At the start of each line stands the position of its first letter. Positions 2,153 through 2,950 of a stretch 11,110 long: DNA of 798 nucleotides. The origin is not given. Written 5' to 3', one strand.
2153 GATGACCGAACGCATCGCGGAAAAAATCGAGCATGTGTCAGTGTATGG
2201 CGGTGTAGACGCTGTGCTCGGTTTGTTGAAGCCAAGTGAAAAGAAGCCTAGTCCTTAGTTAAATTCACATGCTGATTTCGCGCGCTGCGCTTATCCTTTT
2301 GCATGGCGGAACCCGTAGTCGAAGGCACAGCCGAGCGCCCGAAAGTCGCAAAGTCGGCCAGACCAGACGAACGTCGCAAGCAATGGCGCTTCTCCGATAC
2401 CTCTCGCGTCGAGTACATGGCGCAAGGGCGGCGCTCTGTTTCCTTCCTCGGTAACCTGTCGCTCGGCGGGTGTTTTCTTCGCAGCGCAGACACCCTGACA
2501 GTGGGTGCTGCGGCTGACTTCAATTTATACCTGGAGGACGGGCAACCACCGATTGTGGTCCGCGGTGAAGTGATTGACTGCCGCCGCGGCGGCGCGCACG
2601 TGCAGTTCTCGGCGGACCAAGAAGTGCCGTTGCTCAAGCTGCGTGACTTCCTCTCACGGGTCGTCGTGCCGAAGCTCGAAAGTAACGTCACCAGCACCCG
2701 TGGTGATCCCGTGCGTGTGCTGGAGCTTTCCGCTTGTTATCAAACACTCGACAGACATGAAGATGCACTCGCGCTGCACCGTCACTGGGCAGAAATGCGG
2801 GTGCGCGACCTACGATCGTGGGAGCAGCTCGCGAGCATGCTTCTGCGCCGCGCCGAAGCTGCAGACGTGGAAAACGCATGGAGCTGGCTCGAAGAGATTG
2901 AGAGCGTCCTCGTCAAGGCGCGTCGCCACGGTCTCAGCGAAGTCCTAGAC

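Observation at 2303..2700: PilZ domain with canonical c-di-GMP motifs fused to a very long coiled coil and a poly-acidic tail.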

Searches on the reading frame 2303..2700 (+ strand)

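Call 5: search_protein_families(library=pfam, proteins=[window:2303-2700:+], max_evalue=0.1)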
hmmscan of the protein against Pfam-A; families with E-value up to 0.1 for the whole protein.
window:2303-2700:+ (132 aa): 1 family
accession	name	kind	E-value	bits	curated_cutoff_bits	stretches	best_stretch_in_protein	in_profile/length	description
PF07238.19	PilZ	-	8.1e-12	45.8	22.5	1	23-116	1-99/102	PilZ domain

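Call 6: search_protein_families(library=ncbifam, proteins=[window:2303-2700:+], max_evalue=0.1)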
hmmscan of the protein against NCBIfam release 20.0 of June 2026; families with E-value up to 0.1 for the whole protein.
window:2303-2700:+ (132 aa): 1 family
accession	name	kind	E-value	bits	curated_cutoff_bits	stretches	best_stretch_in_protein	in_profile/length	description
TIGR02266.1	gmx_TIGR02266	paralog_domain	6.4e-08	32.7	68.7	1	35-107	7-85/96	TIGR02266 family protein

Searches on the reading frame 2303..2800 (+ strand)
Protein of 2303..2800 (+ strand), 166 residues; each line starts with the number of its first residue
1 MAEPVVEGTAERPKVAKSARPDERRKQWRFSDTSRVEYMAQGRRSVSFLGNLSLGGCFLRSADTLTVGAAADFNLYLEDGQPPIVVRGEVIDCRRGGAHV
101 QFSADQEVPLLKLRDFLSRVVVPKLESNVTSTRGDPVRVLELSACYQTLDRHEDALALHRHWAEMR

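Call 31: find_related_loci(query=A3, collection=genome_contigs, flank=8000)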
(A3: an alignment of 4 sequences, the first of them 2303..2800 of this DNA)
Query A3 (166 aa) in genome_contigs; peptide patterns used: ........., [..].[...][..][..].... (x = any residue, [..] = any of these).
58 stretches matched a pattern; 1 encode a relative of the query (tblastn E <= 1e-3); 1 distinct loci.
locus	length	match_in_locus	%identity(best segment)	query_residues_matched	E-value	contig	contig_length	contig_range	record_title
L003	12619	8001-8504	62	1-166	8e-70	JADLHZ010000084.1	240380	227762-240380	MAG: Deltaproteobacteria bacterium isolate SJ496 c_000000930760, whole genome shotgun sequence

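Call 34: search_protein_families(library=pfam, proteins=[L003:8001-10889:+, L003:6719-7981:+, L003:10954-12489:+, L003:5136-6326:+, L003:2475-5093:+, L003:276-2450:+], max_evalue=0.01)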
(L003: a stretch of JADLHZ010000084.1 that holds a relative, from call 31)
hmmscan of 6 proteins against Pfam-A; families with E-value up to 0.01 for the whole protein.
L003:8001-10889:+ (962 aa): 2 families
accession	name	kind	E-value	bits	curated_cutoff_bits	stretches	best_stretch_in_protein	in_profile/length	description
PF07238.19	PilZ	-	4.1e-12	46.8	22.5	1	26-120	1-101/102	PilZ domain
PF21007.2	FBF1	-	0.00072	18.7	45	1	450-735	165-454/524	Fas-binding factor 1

L003:6719-7981:+ (420 aa): 1 family
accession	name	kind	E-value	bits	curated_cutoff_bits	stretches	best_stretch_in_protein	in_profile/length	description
PF01145.31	Band_7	-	2.4e-30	106.3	23.6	1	186-358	2-175/176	SPFH domain / Band 7 family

L003:10954-12489:+ (511 aa): 0 families

L003:5136-6326:+ (396 aa): 1 family
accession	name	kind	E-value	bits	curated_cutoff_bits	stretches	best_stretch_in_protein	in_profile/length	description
PF00877.26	NLPC_P60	-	9.9e-24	83.8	23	1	288-394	1-105/105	NlpC/P60 family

L003:2475-5093:+ (872 aa): 3 families
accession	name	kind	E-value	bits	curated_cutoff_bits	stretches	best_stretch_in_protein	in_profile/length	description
PF02896.24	PEP-utilizers_C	-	1.9e-75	254.2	22.8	1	523-870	7-291/293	PEP-utilising enzyme, PEP-binding domain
PF01326.24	PPDK_N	-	7.7e-30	104.7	27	2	59-350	76-322/328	Pyruvate phosphate dikinase, AMP/ATP-binding domain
PF00391.29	PEP-utilizers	-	1.2e-23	83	23.1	1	419-505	4-72/72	PEP-utilising enzyme, mobile domain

L003:276-2450:+ (724 aa): 2 families
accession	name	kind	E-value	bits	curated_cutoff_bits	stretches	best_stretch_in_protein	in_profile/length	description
PF02092.22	tRNA_synt_2f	-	6.9e-173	576.8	29.2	1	4-586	1-535/536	Glycyl-tRNA synthetase beta subunit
PF05746.21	DALR_1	-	4.7e-06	27.1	22.3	1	618-716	4-103/117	DALR anticodon binding domain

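Call 57: find_related_loci(query=A3, collection=metagenome_contigs, flank=6000)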
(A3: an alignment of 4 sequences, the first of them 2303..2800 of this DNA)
Query A3 (166 aa) in metagenome_contigs; peptide patterns used: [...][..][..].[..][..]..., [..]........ (x = any residue, [..] = any of these).
354 stretches matched a pattern; 1 encode a relative of the query (tblastn E <= 1e-3); 1 distinct loci.
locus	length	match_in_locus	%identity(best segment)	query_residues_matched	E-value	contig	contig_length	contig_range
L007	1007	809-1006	51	8-78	5e-21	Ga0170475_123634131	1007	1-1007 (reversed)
